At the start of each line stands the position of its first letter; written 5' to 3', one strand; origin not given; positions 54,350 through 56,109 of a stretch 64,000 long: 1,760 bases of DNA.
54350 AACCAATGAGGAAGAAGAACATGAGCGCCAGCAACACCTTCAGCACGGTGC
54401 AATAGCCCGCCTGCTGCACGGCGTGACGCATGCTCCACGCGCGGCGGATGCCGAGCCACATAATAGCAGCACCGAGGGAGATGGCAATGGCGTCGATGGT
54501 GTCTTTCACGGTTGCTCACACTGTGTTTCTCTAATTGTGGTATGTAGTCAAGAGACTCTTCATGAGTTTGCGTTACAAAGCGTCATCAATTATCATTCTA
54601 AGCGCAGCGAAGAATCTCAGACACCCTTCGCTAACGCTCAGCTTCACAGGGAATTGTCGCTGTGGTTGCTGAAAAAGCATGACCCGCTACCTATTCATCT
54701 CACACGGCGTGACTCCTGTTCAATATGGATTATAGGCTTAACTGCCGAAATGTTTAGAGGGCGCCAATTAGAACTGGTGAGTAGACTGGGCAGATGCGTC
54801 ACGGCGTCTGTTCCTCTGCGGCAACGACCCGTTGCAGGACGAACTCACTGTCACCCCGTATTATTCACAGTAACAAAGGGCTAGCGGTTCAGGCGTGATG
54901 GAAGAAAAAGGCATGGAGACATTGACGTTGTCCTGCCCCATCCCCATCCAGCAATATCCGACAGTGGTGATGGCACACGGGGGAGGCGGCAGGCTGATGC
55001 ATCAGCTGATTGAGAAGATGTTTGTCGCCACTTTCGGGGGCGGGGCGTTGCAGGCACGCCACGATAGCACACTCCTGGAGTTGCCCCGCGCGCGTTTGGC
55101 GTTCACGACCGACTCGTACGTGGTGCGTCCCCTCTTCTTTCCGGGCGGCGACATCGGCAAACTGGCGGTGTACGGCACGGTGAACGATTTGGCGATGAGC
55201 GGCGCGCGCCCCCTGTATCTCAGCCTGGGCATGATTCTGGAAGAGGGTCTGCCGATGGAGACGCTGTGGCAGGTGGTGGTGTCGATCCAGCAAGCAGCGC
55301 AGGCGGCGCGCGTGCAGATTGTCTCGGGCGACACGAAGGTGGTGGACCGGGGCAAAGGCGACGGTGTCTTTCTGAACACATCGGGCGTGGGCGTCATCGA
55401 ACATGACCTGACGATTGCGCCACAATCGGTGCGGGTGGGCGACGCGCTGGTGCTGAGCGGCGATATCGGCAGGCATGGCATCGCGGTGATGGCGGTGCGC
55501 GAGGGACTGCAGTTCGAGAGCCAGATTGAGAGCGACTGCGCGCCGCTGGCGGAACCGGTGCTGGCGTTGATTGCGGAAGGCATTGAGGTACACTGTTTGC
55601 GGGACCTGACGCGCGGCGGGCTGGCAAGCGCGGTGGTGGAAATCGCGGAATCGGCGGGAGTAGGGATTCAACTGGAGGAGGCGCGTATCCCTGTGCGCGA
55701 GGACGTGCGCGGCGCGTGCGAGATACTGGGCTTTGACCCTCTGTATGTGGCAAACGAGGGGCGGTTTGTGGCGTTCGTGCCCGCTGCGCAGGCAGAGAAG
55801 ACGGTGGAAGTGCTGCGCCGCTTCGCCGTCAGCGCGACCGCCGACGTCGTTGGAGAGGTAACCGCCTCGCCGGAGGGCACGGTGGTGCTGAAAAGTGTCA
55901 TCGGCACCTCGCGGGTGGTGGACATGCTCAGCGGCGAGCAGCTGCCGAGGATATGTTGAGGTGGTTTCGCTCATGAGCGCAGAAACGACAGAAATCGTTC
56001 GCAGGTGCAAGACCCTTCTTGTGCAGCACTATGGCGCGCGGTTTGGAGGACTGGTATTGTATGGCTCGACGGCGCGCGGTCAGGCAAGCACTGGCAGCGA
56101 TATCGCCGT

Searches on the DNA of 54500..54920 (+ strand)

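Call 9: search_rna_families(source=window, start=54500, end=54920, threshold=evalue, max_evalue=10, show_alignments=3)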
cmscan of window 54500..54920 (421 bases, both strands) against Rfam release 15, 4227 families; matches with E-value up to 10: 1.
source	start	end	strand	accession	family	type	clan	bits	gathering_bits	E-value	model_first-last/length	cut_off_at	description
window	54593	54644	-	RF03801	mir-7143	Gene; miRNA;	-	21.8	90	0.043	1-61/61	no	mir-7143 microRNA precursor family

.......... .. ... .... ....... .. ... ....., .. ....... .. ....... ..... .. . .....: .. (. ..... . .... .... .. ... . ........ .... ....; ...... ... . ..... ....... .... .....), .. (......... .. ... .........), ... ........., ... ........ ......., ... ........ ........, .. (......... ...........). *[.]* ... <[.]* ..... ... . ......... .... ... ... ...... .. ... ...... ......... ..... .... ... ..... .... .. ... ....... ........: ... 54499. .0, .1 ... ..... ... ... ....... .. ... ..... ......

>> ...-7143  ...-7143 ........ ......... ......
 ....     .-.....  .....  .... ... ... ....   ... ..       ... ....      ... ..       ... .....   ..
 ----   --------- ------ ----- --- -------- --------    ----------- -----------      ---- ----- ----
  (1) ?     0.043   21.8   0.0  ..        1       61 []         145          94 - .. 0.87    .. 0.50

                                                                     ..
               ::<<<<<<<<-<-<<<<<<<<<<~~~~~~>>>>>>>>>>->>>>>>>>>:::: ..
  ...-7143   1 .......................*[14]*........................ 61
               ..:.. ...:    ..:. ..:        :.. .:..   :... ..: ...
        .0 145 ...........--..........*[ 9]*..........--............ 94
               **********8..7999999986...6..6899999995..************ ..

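Call 17: search_dna_similar(query=window:54570-54725:+, collection=plasmids, mode=distant, max_evalue=0.01, max_rows=30)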
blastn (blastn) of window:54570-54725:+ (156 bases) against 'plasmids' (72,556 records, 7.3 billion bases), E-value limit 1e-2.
No match.

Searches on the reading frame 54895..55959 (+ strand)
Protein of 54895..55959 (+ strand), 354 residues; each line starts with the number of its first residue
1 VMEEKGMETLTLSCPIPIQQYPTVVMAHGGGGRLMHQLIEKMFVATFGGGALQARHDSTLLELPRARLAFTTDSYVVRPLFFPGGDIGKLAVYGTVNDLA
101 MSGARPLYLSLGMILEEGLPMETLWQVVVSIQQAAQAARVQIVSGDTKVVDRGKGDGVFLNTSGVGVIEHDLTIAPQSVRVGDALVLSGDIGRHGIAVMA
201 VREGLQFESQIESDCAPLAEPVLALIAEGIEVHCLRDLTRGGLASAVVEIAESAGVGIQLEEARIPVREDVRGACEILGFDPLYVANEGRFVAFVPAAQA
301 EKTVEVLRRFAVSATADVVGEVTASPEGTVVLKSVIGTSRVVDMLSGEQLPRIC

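Call 43: find_homologous_proteins(query=window:54895-55959:+, max_evalue=1e-60)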
Query window:54895-55959:+ (354 aa): 7999 proteins with E <= 1e-60 among 8000 candidates; the best 120 are listed.
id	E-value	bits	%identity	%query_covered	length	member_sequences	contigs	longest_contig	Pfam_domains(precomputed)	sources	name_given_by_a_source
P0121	4.7e-223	757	100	100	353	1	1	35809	PF00586.30,PF02769.28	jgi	-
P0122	4.7e-220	748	100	98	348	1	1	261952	PF00586.30,PF02769.28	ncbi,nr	ncbi:MAG: hydrogenase expression/formation protein HypE [Firmicutes bacterium]|nr:hydrogenase expres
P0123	1.2e-211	720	94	100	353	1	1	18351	PF00586.30,PF02769.28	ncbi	-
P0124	3.5e-208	708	92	100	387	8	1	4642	PF00586.30,PF02769.28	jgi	jgi:hydrogenase expression/formation protein HypE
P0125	2.1e-206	703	94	97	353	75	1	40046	PF00586.30,PF02769.28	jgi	jgi:hydrogenase expression/formation protein HypE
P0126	3.9e-206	702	92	100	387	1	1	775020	PF00586.30,PF02769.28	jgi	jgi:hydrogenase expression/formation protein HypE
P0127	7.6e-200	681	100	90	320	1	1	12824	PF00586.30,PF02769.28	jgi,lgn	-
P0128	2.3e-199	680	100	90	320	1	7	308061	PF00586.30,PF02769.28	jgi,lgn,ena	-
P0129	2.5e-196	670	87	100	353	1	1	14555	PF00586.30,PF02769.28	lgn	-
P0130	8.0e-195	665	86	100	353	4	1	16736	PF00586.30,PF02769.28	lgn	-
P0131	2.1e-194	663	86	100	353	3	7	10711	PF00586.30,PF02769.28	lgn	-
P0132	2.9e-193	659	86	100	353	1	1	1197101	PF00586.30,PF02769.28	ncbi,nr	ncbi:MAG: hydrogenase expression/formation protein HypE [Armatimonadota bacterium]|nr:MAG: hydrogena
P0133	3.1e-193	659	88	98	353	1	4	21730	PF00586.30,PF02769.28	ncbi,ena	-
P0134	2.6e-192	656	87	98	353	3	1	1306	PF00586.30,PF02769.28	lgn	-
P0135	2.4e-191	653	87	98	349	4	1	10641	PF00586.30,PF02769.28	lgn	-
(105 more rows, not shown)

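Call 45: find_encoding_contigs(protein=P0123, flank=3000, max_places=2)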
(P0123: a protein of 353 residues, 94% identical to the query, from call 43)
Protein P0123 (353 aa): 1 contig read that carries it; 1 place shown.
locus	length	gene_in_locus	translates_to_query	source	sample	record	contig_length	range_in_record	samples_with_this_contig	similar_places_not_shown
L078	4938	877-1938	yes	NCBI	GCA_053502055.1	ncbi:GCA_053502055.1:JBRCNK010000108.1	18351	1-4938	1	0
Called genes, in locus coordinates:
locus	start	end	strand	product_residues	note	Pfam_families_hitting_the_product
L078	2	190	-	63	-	?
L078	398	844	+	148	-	PF02635:DsrE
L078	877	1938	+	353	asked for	PF00586:AIRS, PF02769:AIRS_C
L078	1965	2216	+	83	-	PF14076:DUF4258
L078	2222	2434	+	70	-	PF10049:DUF2283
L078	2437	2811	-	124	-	PF01909:NTP_transf_2, PF18765:Polbeta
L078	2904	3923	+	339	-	PF01118:Semialdhyde_dh, PF02774:Semialdhyde_dhC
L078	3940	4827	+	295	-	PF00701:DHDPS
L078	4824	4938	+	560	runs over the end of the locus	PF00753:Lactamase_B, PF12706:Lactamase_B_2, PF22505:RNase_J_b_CASP, PF07521:RMMBL, PF17770:RNase_J_C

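Call 46: find_encoding_contigs(protein=P0126, flank=3000, max_places=2)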
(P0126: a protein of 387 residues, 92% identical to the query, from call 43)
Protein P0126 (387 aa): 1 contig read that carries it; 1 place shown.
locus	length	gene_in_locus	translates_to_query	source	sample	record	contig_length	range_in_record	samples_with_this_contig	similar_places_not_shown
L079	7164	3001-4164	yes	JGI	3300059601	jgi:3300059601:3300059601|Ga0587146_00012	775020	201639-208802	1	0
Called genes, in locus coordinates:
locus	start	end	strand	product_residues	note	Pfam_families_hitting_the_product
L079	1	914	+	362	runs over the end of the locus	PF01924:HypD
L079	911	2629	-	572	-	PF13188:PAS_8 (faint), PF00989:PAS, PF08448:PAS_4, PF13426:PAS_9, PF08447:PAS_3, PF00990:GGDEF, PF17853:GGDEF_2 (weak)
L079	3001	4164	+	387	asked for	PF00586:AIRS, PF02769:AIRS_C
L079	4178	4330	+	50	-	PF01909:NTP_transf_2 (weak)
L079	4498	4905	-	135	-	PF05168:HEPN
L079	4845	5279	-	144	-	PF01909:NTP_transf_2, PF18765:Polbeta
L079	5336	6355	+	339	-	PF01118:Semialdhyde_dh, PF02774:Semialdhyde_dhC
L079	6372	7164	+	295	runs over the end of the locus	PF00701:DHDPS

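Call 47: find_encoding_contigs(protein=P0132, flank=3000, max_places=2)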
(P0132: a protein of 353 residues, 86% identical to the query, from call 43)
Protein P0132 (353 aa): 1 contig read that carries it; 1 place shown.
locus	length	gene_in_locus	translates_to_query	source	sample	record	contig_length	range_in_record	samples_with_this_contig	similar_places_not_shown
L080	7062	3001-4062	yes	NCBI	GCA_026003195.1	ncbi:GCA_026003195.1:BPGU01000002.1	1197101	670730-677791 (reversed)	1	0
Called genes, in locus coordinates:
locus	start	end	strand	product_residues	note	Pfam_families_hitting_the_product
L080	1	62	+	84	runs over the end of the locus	PF01455:HupF_HypC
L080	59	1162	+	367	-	PF01924:HypD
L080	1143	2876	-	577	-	PF00989:PAS, PF08448:PAS_4, PF13188:PAS_8 (faint), PF13426:PAS_9, PF13596:PAS_10 (weak), PF08447:PAS_3, PF00990:GGDEF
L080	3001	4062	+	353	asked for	PF00586:AIRS, PF02769:AIRS_C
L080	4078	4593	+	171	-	PF13749:HATPase_c_4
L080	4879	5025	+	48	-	-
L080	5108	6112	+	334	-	-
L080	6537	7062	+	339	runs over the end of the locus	PF01118:Semialdhyde_dh, PF02774:Semialdhyde_dhC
